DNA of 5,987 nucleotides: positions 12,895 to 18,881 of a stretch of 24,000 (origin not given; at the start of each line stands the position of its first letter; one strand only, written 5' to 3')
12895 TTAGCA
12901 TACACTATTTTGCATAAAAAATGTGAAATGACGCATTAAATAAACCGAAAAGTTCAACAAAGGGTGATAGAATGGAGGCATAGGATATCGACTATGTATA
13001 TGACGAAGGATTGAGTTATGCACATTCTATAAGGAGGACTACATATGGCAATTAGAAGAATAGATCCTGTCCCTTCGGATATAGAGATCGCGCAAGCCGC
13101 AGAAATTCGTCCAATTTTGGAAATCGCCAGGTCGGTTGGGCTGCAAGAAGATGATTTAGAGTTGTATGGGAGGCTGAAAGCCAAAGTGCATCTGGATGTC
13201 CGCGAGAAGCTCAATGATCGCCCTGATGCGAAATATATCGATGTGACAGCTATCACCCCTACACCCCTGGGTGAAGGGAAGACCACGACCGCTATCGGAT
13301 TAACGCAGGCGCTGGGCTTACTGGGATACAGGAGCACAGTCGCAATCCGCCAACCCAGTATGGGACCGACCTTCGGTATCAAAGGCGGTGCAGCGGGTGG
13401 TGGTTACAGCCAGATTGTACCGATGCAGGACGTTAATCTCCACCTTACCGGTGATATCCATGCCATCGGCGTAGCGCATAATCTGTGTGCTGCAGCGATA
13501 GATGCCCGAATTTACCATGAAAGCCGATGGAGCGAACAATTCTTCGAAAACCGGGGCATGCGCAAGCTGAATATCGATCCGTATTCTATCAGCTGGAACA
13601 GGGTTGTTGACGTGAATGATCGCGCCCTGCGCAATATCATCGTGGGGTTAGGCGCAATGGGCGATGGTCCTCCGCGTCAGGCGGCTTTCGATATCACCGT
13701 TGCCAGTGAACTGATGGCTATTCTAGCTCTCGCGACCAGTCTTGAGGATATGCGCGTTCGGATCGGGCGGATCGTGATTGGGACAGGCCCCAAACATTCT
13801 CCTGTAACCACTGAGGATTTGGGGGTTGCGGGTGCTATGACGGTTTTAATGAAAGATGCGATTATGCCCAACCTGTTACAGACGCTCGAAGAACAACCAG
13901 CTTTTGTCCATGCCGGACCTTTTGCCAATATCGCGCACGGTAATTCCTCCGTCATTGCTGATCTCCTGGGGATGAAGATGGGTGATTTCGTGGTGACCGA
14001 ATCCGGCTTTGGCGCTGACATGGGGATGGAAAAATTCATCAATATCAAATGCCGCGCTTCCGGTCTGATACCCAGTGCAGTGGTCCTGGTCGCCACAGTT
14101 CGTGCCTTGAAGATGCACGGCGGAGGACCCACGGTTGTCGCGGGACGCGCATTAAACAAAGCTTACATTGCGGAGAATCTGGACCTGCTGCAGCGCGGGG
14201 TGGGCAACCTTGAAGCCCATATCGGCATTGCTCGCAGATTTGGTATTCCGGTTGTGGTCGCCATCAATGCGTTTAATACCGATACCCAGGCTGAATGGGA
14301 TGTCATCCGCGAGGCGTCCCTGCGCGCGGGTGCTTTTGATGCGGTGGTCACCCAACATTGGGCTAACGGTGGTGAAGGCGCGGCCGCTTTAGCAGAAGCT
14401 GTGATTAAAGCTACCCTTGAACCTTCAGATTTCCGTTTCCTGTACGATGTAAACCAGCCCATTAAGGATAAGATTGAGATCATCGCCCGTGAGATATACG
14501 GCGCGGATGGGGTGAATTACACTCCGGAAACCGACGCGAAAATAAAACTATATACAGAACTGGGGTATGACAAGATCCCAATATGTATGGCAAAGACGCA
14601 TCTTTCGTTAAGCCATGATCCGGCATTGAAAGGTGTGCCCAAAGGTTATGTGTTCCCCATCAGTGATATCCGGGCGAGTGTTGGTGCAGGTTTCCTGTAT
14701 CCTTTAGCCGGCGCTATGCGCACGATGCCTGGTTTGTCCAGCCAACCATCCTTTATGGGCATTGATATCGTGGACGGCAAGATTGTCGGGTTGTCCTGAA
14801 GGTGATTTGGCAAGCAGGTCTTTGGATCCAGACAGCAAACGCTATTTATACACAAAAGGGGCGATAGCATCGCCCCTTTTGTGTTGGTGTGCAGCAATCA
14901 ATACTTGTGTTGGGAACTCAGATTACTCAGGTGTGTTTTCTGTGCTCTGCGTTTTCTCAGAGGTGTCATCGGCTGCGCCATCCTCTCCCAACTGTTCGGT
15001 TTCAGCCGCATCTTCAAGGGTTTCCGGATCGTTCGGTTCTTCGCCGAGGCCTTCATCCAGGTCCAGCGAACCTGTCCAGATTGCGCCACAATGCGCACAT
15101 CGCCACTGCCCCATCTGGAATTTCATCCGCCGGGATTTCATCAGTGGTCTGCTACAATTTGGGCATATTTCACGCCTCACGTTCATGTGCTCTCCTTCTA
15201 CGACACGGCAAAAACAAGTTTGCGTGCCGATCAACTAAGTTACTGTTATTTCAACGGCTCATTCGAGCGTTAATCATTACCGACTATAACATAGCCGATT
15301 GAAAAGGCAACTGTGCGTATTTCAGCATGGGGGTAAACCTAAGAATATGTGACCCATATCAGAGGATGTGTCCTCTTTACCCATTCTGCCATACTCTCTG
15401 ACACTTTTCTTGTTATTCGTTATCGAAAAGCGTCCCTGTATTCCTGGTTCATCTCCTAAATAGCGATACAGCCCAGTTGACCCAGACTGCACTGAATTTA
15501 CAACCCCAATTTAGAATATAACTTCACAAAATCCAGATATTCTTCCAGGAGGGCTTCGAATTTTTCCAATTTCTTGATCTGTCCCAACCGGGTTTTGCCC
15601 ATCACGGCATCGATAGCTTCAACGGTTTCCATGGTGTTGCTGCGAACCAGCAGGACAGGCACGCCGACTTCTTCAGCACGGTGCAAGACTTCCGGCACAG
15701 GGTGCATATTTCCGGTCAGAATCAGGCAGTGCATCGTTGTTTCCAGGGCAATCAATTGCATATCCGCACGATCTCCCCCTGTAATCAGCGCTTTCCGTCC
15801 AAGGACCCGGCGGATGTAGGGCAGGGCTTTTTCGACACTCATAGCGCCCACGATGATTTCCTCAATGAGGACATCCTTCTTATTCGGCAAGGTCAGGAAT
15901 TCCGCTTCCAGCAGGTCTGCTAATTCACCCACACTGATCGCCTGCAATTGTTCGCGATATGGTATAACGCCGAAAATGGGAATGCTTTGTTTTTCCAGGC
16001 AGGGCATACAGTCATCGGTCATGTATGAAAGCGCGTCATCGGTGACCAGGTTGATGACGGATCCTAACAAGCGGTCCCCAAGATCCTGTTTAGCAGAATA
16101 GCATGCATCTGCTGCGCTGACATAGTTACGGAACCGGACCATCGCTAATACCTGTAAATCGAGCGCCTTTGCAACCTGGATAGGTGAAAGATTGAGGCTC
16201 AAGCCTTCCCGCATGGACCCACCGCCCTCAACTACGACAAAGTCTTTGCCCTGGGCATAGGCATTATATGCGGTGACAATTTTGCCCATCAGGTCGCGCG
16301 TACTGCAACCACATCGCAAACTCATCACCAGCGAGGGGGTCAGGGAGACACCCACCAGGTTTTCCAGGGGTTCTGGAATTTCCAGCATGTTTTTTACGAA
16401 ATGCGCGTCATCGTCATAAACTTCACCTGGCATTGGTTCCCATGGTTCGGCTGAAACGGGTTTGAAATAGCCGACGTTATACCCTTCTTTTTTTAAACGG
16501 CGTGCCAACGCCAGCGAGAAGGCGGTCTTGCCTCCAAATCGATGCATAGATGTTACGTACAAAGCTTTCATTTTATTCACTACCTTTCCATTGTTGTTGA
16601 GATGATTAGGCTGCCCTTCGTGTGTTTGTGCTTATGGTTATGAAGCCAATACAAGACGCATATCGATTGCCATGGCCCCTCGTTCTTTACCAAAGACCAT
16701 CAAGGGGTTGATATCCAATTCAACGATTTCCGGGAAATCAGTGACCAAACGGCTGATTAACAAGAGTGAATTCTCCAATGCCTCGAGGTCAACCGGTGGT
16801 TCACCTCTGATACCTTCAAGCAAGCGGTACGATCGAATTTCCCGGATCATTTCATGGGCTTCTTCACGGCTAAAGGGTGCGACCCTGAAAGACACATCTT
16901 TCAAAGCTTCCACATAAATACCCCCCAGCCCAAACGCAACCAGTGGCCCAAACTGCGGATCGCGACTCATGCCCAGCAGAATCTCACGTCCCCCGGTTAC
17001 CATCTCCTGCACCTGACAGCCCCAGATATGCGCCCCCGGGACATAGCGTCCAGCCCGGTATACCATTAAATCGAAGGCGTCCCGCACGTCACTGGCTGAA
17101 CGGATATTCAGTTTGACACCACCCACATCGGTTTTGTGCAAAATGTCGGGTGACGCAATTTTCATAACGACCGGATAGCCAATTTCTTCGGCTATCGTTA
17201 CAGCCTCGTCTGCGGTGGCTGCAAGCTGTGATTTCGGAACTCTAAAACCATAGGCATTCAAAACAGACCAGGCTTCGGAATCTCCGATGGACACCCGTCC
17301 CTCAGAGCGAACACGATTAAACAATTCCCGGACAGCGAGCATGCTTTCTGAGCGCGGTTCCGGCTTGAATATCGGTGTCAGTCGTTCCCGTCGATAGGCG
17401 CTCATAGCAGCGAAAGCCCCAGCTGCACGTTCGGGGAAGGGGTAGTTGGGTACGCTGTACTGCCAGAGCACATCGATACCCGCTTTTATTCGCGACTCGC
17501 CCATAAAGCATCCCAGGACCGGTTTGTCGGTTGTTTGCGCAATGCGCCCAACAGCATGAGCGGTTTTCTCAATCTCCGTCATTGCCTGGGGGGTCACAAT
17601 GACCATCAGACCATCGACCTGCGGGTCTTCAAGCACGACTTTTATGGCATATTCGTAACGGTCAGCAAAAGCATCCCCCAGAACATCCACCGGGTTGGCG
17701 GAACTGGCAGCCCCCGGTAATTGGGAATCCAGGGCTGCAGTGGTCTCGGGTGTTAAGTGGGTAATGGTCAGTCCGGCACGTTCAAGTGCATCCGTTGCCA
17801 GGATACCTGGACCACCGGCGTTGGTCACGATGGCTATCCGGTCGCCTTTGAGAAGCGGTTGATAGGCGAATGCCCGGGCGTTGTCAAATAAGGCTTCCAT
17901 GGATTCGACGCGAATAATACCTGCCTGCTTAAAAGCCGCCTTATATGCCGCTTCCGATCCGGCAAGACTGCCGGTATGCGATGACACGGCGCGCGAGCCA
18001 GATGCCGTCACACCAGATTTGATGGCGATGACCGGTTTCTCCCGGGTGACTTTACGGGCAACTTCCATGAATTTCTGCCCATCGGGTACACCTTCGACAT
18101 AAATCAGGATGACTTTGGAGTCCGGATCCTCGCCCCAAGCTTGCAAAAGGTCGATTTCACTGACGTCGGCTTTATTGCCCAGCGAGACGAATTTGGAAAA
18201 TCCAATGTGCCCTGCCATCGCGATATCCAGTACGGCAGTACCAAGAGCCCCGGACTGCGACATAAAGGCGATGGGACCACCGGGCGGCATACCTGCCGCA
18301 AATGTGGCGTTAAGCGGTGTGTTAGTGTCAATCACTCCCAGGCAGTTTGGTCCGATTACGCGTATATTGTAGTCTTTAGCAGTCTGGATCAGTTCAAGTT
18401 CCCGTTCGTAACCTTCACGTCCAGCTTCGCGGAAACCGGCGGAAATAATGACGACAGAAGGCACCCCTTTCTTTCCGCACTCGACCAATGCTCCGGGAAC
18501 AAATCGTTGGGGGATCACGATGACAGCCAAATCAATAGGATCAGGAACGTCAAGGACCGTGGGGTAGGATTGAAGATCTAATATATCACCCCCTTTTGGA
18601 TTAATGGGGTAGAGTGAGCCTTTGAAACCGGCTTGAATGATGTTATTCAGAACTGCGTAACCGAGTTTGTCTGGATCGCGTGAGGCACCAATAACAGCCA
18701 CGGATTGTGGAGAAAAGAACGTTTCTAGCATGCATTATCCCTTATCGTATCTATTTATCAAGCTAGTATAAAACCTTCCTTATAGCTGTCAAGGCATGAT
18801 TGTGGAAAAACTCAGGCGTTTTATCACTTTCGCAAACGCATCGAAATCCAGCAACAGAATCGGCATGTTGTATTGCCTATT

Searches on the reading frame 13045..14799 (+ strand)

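Call 12: search_protein_families(library=pfam, proteins=[window:13045-14799:+])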
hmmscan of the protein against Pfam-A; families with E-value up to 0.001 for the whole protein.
window:13045-14799:+ (584 aa): 1 family
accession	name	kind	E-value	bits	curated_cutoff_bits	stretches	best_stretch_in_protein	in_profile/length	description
PF01268.25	FTHFS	-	8.6e-252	836.7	27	1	11-584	2-556/556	Formate--tetrahydrofolate ligase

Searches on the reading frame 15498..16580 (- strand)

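Call 12: search_protein_families(library=pfam, proteins=[window:15498-16580:-])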
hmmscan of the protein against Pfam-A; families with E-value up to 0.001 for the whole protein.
window:15498-16580:- (360 aa): 4 families
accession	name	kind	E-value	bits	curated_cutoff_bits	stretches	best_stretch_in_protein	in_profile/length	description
PF07085.17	DRTGG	-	8.4e-27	93.5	25.2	1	219-325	1-104/105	DRTGG domain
PF13500.12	AAA_26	-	1.1e-22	81.3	27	1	5-214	1-196/198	AAA domain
PF01656.29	CbiA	-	2.2e-05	24.9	25.4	1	17-215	11-119/125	CobQ/CobB/MinD/ParA nucleotide binding domain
PF02603.21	Hpr_kinase_N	-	0.00089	19.7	24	0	280-325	78-123/125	HPr Serine kinase N terminus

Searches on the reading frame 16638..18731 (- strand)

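Call 12: search_protein_families(library=pfam, proteins=[window:16638-18731:-])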
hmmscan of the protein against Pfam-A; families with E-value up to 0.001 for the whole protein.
window:16638-18731:- (697 aa): 6 families
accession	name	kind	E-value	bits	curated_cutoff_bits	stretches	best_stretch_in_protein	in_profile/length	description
PF13549.11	ATP-grasp_5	-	1.3e-85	286.7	27.6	1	474-695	2-221/221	ATP-grasp domain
PF13607.11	Succ_CoA_lig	-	8.9e-56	187.9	27.4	1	152-288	2-138/138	Succinyl-CoA ligase like flavodoxin domain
PF13380.12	CoA_binding_2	-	1.1e-25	90.8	22.8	1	10-134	2-114/116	CoA binding domain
PF19045.5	Ligase_CoA_2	-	1.3e-16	61.5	23.7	1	300-436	2-143/162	Ligase-CoA domain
PF02629.25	CoA_binding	-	3.6e-13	50.5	22.3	1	8-99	3-97/97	CoA binding domain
PF00549.24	Ligase_CoA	-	0.00013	22.5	24.5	0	337-380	18-59/128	CoA-ligase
